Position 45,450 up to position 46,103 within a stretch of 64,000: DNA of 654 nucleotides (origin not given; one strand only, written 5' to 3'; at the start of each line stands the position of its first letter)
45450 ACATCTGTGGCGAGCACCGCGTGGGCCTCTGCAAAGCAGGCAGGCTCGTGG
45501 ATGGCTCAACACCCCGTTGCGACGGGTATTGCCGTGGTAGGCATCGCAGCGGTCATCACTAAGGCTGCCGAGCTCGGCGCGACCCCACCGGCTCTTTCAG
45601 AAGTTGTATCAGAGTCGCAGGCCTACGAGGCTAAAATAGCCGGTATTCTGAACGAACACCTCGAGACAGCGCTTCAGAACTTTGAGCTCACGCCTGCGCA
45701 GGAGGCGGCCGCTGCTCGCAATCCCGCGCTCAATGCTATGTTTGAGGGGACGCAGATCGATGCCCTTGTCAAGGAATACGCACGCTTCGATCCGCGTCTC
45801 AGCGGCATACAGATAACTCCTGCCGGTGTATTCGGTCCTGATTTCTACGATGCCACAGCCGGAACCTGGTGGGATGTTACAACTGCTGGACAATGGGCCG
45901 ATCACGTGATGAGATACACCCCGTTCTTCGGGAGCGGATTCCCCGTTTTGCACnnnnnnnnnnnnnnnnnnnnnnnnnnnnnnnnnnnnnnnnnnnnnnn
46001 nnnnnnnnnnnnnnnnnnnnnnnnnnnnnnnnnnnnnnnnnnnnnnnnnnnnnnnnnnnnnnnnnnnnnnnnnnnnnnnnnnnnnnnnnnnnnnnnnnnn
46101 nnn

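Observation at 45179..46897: Unassigned RHS payload domain tightly coupled to a pentapeptide-repeat (DNA-mimic type) candidate immunity protein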

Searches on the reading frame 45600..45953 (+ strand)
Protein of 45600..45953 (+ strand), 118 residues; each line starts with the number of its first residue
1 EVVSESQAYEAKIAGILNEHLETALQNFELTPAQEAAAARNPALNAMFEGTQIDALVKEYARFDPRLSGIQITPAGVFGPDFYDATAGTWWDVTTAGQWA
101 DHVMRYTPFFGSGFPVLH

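Call 25: search_protein_families(library=pfam, alignment_id=A1, max_evalue=1)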
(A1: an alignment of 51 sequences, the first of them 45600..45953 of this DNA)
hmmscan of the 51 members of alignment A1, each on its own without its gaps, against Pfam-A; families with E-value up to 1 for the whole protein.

A. member 1, window:45600-45953:+ (118 aa): 0 families

B. families by the number of members that match (of 51 scanned): 18 families
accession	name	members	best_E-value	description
PF01951.21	Archease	2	0.012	Archease protein family (MTH1598/TM1083)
PF04417.17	DUF501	2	0.03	Protein of unknown function (DUF501)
PF16859.10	TetR_C_11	1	0.0049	Tetracyclin repressor-like, C-terminal domain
PF19827.4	DUF6308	1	0.016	Family of unknown function (DUF6308)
PF10397.14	ADSL_C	1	0.033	Adenylosuccinate lyase C-terminus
PF03445.19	DUF294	1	0.051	Putative nucleotidyltransferase DUF294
PF09288.16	UBA_3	1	0.076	Fungal ubiquitin-associated domain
PF05957.18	DUF883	1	0.082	DUF883 N-terminal domain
PF24447.1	RE_BanI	1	0.091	Type II restriction enzyme BanI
PF20159.5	YidB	1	0.093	YidB-like protein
PF10440.15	WIYLD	1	0.099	Ubiquitin-binding WIYLD domain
PF13376.11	OmdA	1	0.14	Bacteriocin-protection, YdeI or OmpD-Associated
PF25444.1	THBD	1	0.15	Thrombomodulin-like domain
PF15927.10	Casc1_N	1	0.16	Cancer susceptibility candidate 1 N-terminus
PF14747.11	DUF4473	1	0.19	Domain of unknown function (DUF4473)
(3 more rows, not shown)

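Call 29: find_related_loci(query=A2, collection=genome_contigs, flank=4000)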
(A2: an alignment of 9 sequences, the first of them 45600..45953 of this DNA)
Query A2 (118 aa) in genome_contigs; peptide patterns used: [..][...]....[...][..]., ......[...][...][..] (x = any residue, [..] = any of these).
47 stretches matched a pattern; 7 encode a relative of the query (tblastn E <= 1e-3); 7 distinct loci.
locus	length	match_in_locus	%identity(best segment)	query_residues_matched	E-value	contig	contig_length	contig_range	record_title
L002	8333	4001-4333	45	11-118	6e-28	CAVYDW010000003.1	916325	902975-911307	MAG: uncultured Phycisphaerae bacterium isolate MFD04492.bin.2.1 genome assembly, contig: contig_28841, whole genome sho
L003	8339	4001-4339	43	13-118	8e-24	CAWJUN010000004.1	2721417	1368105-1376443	MAG: uncultured Acidobacteriaceae bacterium isolate MFD09671.bin.1.186 genome assembly, contig: contig_3400, whole genom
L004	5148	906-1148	44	37-117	2e-20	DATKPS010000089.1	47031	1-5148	MAG TPA_asm: Candidatus Sulfotelmatobacter sp. isolate SMAG_U14797 k141_1664626, whole genome shotgun sequence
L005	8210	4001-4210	47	48-117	3e-18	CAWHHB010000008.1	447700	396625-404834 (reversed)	MAG: uncultured Actinomycetota bacterium isolate MFD00392.bin.2.330 genome assembly, contig: contig_2055, whole genome s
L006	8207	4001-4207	43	47-113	9e-15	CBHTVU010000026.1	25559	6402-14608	MAG TPA_asm: uncultured Gammaproteobacteria bacterium isolate ERR14722427_concoct_26 genome assembly, contig: ERZ2733682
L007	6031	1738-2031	37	17-113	7e-15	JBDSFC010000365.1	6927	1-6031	MAG: Bacteroidia bacterium isolate cluster1_bin.219 k127_7724811, whole genome shotgun sequence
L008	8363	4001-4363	30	11-118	4e-9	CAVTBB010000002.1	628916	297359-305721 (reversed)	MAG: uncultured Methanomassiliicoccales archaeon isolate MFD02416.bin.1.122 genome assembly, contig: contig_54204, whole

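Call 32: predict_structure(alignment_id=A1)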
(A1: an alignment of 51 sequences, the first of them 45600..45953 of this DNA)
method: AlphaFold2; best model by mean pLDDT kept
length: 118 residues; sequences in the alignment: 51
mean_pLDDT: 97.4   pTM: 0.88
mean pLDDT of the five models: 97.4, 97.3, 96.9, 96.8, 96.5
residues with pLDDT >= 90: 115; 70-90: 3; 50-70: 0; < 50: 0
segments of 3 or more residues with pLDDT < 50: none
pLDDT, mean of each block of 10 residues (from residue 1): 92 98 98 98 97 98 98 98 98 98 98 98
secondary structure, 60 per line:
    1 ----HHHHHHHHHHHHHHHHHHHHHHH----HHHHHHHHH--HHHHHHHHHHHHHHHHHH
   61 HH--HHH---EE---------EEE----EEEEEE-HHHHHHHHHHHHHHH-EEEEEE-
elements in order: H5-27 H32-40 H43-62 E82-84 E89-94 H96-110 E112-117

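Call 44: find_homologous_proteins(query=A1, max_evalue=0.001)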
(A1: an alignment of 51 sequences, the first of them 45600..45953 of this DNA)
Query A1 (51 sequences) (118 aa, profile of the alignment): 29 proteins with E <= 0.001 among 2794 candidates.
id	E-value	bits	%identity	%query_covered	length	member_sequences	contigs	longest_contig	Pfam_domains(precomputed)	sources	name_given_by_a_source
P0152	3.7e-45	171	46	91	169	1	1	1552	-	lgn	-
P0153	1.1e-44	169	46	91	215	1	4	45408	-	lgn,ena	-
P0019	2.8e-44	168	47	82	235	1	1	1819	-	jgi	jgi:RHS repeat-associated protein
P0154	8.2e-44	166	45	92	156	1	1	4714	-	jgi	jgi:hypothetical protein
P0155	7.9e-42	160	41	89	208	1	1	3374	-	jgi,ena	-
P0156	4.2e-41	158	43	95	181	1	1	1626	-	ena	-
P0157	4.5e-40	154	45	75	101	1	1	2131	-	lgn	-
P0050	1.1e-38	150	39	84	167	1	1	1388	-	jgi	-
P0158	2.4e-37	146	39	97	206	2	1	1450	-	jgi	jgi:hypothetical protein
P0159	1.7e-35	140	61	67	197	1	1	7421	-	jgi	jgi:uncharacterized iron-regulated membrane protein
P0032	2.8e-35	139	43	86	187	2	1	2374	-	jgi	jgi:hypothetical protein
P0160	3.8e-34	135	46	74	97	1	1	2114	-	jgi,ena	jgi:hypothetical protein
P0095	1.2e-33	134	41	79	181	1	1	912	-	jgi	jgi:hypothetical protein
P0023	1.7e-33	133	60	67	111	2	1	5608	-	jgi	jgi:hypothetical protein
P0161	2.4e-33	133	47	72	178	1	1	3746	-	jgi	jgi:hypothetical protein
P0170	1.2e-18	85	51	47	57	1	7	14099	-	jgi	jgi:hypothetical protein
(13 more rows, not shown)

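Call 45: find_encoding_contigs(protein=P0153, flank=4000, max_places=3)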
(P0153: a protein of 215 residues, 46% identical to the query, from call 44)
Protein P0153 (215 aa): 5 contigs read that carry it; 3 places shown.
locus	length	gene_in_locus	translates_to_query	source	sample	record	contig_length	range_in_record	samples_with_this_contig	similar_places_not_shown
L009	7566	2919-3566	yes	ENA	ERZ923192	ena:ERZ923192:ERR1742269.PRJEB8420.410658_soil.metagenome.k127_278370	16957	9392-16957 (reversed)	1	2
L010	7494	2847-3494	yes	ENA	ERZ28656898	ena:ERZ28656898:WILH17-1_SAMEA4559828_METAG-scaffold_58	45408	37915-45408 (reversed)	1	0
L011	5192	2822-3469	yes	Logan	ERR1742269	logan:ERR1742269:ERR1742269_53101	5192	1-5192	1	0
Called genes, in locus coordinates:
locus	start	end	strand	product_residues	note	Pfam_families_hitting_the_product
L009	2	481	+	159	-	?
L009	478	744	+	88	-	-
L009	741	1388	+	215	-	-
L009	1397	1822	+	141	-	-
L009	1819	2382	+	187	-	-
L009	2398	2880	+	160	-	-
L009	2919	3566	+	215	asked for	-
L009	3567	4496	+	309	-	PF13576:Pentapeptide_3 (faint), PF23894:LD_SV2 (faint), PF00805:Pentapeptide (faint), PF13599:Pentapeptide_4 (weak)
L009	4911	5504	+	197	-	-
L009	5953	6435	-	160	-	PF01527:HTH_Tnp_1 (faint), PF13560:HTH_31, PF01381:HTH_3 (weak), PF13384:HTH_23 (faint), PF13551:HTH_29 (faint), PF02954:HTH_8 (faint), PF13518:HTH_28 (faint), PF13542:HTH_Tnp_ISL3 (faint)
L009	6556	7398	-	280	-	PF00106:adh_short, PF01370:Epimerase (weak), PF08659:KR, PF13460:NAD_binding_10 (weak), PF13561:adh_short_C2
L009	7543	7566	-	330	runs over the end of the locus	PF00248:Aldo_ket_red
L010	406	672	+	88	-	-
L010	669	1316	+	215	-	-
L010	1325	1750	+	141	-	-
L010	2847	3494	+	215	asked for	-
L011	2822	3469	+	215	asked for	-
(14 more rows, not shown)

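Call 46: find_encoding_contigs(protein=P0159, flank=4000, max_places=2)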
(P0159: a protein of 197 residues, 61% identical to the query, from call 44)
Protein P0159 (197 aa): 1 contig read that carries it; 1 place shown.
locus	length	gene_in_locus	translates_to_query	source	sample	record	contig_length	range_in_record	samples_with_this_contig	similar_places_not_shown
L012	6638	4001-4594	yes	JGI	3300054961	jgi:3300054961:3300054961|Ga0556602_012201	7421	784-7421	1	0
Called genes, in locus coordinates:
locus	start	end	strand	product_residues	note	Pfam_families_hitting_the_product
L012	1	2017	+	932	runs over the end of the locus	?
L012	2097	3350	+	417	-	PF00589:Phage_integrase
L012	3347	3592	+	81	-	-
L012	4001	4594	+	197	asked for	-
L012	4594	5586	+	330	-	PF00805:Pentapeptide (faint), PF13599:Pentapeptide_4 (faint)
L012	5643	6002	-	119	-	PF13560:HTH_31, PF01381:HTH_3, PF12844:HTH_19 (weak), PF13443:HTH_26 (weak)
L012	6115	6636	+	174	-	?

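Call 48: find_encoding_contigs(protein=P0170, flank=4000, max_places=3)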
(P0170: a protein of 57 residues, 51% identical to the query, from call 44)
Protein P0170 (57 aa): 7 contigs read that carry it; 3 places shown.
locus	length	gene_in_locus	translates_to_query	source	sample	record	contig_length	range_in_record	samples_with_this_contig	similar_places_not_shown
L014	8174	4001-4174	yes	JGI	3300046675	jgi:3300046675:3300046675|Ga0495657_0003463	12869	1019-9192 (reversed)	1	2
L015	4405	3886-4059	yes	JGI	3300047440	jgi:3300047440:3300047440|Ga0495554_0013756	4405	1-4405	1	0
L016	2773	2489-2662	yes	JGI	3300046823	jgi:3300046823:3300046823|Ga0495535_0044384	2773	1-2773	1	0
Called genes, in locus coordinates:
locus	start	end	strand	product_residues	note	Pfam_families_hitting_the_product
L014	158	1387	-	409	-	PF00135:COesterase, PF07859:Abhydrolase_3 (faint), PF20434:BD-FAE (weak)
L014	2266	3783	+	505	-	PF14319:Zn_Tnp_IS91, PF04986:Y2_Tnp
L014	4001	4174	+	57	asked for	-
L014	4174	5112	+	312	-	PF00805:Pentapeptide (faint), PF13576:Pentapeptide_3 (faint), PF23894:LD_SV2 (faint), PF13599:Pentapeptide_4 (weak)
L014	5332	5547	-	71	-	-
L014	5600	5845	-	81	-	-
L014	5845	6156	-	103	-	-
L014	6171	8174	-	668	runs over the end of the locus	PF09430:EMC7_beta-sandw (faint), PF13715:CarbopepD_reg_2 (faint), PF14686:fn3_3 (faint), PF17210:SdrD_B (faint), PF17802:SpaA (faint), PF22904:NOMO1-like_2nd (faint), PF13620:CarboxypepD_reg (weak)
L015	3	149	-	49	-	?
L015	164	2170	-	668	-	PF09430:EMC7_beta-sandw (faint), PF13715:CarbopepD_reg_2 (faint), PF14686:fn3_3 (faint), PF17210:SdrD_B (faint), PF17802:SpaA (faint), PF22904:NOMO1-like_2nd (faint), PF13620:CarboxypepD_reg (weak)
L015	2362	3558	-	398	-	PF19671:DUF6174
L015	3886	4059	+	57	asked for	-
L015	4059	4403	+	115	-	?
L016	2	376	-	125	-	?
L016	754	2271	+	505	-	PF14319:Zn_Tnp_IS91, PF04986:Y2_Tnp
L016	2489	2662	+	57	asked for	-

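Call 55: fold_search(model_id=the predicted structure, library=pdb)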
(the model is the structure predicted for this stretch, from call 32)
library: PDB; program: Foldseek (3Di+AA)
matches with E <= 10: 27; with E <= 0.001: 0
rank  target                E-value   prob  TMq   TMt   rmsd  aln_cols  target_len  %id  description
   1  3ijm_A                1.1e+00  0.16  0.38  0.33   5.8       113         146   13  The structure of a restriction endonuclease-like fold superfamily protein from Spirosoma linguale. (released 2009-09-22)
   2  1suz_A                1.5e+00  0.08  0.32  0.19   5.5       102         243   17  The structure of K92A EcoRV bound to cognate DNA and Mg2+ (released 2004-04-06)
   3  2b0d_A                1.8e+00  0.10  0.35  0.20   5.1       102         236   14  EcoRV Restriction Endonuclease/GAATTC/Ca2+ (released 2005-09-27)
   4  4g6u_A                2.6e+00  0.02  0.18  0.10  17.5       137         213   14  CdiA-CT/CdiI toxin and immunity complex from Escherichia coli (released 2012-12-12)
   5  3ndh_A                2.8e+00  0.08  0.32  0.20   5.7        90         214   12  Restriction endonuclease in complex with substrate DNA (released 2010-07-28)
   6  5l3r_D                3.0e+00  0.01  0.15  0.07  19.1       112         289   14  Structure of the GTPase heterodimer of chloroplast SRP54 and FtsY from Arabidopsis thaliana (released 2016-06-08)
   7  8rpx_C                3.4e+00  0.06  0.25  0.20   8.6        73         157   18  NhoI restriction endonuclease in complex with quadruply methylated DNA target (released 2024-07-17)
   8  6lvv_B                3.7e+00  0.04  0.18  0.17  10.1        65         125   15  N, N-dimethylformamidase (released 2020-08-12)
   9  8rpx_A                4.4e+00  0.05  0.25  0.20   9.4        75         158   16  NhoI restriction endonuclease in complex with quadruply methylated DNA target (released 2024-07-17)
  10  9g6k_Lc               4.4e+00  0.03  0.28  0.10  17.2       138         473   17  LSU structure derived from the LSU sample of the mitoribosome from T. gondii. (released 2024-12-11)
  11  8rix                  4.4e+00  0.01  0.14  0.07  18.6       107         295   13  Crystal structure of chloroplast FtsY from Arabidopsis thaliana in complex with the alarmone ppGpp (released 2025-01-01)
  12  8e2d_A                5.4e+00  0.06  0.24  0.02   6.5        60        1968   22  Cryo-EM structure of BIRC6 (consensus) (released 2023-02-15)
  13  7arc_V                5.4e+00  0.01  0.18  0.16  15.4        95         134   25  Cryo-EM structure of Polytomella Complex-I (peripheral arm) (released 2021-12-08)
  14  9fvr_D                5.8e+00  0.03  0.16  0.13  10.7        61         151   18  Transcription repressor NrdR from E. coli, ATP/dATP-bound state, SeMet protein (released 2025-03-19)
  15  9i05_Xl               5.8e+00  0.02  0.26  0.11  18.2       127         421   18  Cryo-EM structure of the large subunit of the mitochondrial ribosome from Toxoplasma gondii (released 2025-06-11)
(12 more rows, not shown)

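Call 56: search_solved_structures(query=A1, max_evalue=10, show_alignments=3)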
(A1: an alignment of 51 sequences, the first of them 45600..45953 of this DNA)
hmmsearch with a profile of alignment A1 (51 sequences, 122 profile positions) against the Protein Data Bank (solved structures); distinct sequences matched with E-value up to 10: 3.
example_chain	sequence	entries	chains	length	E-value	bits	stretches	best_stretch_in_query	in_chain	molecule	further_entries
5hnm_A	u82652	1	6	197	0.21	15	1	11-43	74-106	D-alanyl-D-alanine carboxypeptidase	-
1mw7_A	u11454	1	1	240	0.88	12.9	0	9-82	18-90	HYPOTHETICAL PROTEIN HP0162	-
2wau_A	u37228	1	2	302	0.96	12.8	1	87-115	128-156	ERYTHROCYTE MEMBRANE PROTEIN 1 (PFEMP1)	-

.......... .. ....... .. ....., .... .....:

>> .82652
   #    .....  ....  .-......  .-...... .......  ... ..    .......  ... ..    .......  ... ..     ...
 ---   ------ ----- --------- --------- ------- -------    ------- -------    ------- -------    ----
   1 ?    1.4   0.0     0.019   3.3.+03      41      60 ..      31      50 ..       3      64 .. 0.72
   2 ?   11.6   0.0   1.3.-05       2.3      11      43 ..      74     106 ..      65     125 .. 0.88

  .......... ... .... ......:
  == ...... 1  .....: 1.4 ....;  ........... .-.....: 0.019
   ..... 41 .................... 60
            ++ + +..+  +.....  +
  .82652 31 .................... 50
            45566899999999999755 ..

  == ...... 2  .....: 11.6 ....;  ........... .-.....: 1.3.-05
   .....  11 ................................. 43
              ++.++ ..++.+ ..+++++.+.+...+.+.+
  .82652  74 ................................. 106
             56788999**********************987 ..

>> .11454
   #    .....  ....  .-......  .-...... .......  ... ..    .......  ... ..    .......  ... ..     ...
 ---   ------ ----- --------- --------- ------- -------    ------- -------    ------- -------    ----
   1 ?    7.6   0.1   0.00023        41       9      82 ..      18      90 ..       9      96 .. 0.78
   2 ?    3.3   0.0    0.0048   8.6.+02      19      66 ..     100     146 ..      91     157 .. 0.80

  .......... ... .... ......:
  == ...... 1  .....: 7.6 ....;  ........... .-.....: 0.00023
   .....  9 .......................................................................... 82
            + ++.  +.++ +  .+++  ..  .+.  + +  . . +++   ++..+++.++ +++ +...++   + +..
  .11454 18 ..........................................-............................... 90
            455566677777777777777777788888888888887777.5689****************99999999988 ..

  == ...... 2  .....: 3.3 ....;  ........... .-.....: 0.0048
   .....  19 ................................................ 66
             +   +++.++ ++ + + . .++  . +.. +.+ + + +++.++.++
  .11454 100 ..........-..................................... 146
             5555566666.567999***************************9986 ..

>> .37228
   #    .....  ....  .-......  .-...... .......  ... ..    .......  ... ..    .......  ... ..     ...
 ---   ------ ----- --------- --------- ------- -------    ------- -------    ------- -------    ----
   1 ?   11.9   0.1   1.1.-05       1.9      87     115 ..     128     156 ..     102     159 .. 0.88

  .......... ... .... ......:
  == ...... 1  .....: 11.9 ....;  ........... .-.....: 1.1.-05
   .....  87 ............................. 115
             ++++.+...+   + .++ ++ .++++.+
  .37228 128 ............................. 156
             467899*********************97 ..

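Call 57: search_protein_families(library=ncbifam, alignment_id=A1, max_evalue=0.1)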
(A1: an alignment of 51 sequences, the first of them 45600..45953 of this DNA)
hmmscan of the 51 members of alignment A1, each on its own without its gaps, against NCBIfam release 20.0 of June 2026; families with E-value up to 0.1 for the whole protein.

A. member 1, window:45600-45953:+ (118 aa): 0 families

B. families by the number of members that match (of 51 scanned): 9 families
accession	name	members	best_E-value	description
NF052569.1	ProtArgonAgoRhdb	5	0.016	protein argonaute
NF038403.1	perm_prefix_1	1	0.001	permease prefix domain 1-containing protein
NF038343.1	ligase_FadD11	1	0.0036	fatty acid--CoA ligase FadD11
NF038111.1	rhom_dep_M36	1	0.0049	rhombosortase-dependent M36 family metallopeptidase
NF047701.1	B9T54_RS14040_fam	1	0.028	B9T54_RS14040 family protein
NF050123.1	SURF1_Mycobac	1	0.041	SURF1 family cytochrome oxidase biogenesis protein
TIGR03276.1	Phn-HD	1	0.061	phosphonate degradation HD-domain oxygenase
NF033951.2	Cas12d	1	0.069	type V CRISPR-associated protein Cas12d/CasY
TIGR04446.1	pren_cyc_PirE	1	0.094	anacyclamide/piricyclamide family prenylated cyclic peptide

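Call 66: find_related_loci(query=A2, collection=metagenome_contigs, flank=2500)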
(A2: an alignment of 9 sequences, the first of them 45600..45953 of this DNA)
Query A2 (118 aa) in metagenome_contigs; peptide patterns used: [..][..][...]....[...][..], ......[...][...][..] (x = any residue, [..] = any of these).
291 stretches matched a pattern; 41 encode a relative of the query (tblastn E <= 1e-3); 41 distinct loci.
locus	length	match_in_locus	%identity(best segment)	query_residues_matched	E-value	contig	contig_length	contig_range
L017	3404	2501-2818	52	16-118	9e-31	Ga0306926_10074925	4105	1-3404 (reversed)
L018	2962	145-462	49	16-118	3e-30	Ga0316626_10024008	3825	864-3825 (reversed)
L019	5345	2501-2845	46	3-118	1e-29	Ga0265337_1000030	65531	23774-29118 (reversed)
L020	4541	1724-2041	45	16-118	5e-28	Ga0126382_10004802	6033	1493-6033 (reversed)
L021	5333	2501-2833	47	11-118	1e-27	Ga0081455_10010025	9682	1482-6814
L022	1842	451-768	45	16-118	1e-26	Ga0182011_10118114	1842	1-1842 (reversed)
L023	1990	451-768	45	16-118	2e-26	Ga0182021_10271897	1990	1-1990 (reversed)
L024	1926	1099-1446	43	1-117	3e-26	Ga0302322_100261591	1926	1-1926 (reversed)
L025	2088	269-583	42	16-118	1e-25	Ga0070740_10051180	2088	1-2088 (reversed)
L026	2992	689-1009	41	13-117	4e-24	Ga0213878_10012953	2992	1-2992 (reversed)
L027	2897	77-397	42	13-117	3e-24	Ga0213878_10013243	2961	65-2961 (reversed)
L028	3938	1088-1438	41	6-118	1e-23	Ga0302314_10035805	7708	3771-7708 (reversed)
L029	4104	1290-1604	46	13-114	2e-23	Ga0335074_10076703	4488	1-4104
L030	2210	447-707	45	30-117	2e-22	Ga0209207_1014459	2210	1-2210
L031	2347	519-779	45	30-117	2e-22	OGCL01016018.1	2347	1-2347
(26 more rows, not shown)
